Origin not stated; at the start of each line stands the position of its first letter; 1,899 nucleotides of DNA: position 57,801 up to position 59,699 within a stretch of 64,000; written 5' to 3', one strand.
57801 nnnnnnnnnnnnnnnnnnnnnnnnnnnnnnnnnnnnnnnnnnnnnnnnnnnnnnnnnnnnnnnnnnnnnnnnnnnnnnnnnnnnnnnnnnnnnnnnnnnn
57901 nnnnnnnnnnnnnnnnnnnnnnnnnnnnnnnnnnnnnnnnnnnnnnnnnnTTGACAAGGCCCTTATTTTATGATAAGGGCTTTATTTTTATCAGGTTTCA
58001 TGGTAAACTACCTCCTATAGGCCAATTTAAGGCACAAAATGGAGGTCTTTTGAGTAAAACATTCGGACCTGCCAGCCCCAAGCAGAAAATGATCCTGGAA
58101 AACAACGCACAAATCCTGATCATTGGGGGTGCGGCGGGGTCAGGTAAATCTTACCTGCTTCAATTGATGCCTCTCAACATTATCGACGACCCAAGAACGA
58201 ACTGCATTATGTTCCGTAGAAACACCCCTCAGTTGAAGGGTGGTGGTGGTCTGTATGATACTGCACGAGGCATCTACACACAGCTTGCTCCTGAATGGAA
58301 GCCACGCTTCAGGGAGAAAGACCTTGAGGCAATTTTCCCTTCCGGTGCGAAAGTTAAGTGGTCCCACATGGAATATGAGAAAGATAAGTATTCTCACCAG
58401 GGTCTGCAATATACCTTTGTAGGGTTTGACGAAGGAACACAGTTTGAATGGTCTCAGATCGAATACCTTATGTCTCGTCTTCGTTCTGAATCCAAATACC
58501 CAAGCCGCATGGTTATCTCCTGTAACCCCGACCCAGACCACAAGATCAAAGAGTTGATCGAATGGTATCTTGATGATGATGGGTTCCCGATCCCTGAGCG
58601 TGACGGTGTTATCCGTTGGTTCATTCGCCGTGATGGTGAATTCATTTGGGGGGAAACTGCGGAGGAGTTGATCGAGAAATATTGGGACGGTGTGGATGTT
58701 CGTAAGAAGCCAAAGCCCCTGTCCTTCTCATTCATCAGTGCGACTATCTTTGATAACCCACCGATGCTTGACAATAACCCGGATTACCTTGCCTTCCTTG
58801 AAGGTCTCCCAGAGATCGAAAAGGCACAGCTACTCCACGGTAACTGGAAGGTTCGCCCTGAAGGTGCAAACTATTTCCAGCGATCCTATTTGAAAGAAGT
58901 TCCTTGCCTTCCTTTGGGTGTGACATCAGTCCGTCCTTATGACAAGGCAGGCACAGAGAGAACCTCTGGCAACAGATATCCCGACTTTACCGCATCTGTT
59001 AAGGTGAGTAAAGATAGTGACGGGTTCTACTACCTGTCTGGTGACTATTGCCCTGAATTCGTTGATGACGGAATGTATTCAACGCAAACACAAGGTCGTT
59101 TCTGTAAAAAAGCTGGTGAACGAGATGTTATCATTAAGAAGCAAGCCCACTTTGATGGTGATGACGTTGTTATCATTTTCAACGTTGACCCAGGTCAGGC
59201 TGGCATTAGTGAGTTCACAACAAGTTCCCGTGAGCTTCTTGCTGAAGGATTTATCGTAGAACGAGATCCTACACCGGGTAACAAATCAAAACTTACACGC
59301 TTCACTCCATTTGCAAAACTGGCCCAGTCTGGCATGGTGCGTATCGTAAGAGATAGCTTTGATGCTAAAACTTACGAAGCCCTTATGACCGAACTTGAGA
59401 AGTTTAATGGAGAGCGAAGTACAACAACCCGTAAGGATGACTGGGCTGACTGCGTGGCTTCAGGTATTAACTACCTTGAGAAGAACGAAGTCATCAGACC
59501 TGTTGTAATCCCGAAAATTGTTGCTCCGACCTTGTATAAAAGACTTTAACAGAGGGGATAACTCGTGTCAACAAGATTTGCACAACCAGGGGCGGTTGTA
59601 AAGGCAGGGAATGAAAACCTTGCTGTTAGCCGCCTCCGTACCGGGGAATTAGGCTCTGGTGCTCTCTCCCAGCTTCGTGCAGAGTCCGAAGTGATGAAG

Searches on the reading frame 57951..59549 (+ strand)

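Call 37: search_protein_families(library=phrogs, proteins=[window:57951-59549:+], max_evalue=0.00001)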
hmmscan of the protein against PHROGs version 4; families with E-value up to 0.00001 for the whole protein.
window:57951-59549:+ (532 aa): 5 families
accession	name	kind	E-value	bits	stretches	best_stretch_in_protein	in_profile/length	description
phrog_979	-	head and packaging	9.3e-215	716.1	1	35-531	148-621/642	terminase large subunit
phrog_9526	-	head and packaging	4.4e-119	398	1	35-298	5-269/280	terminase large subunit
phrog_9453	-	head and packaging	1.6e-98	329.9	1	297-531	1-232/233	terminase large subunit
phrog_12171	-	head and packaging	1.3e-11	45.6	1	402-512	1-98/110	terminase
phrog_2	-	head and packaging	1.7e-11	44.7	1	34-313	261-464/807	terminase large subunit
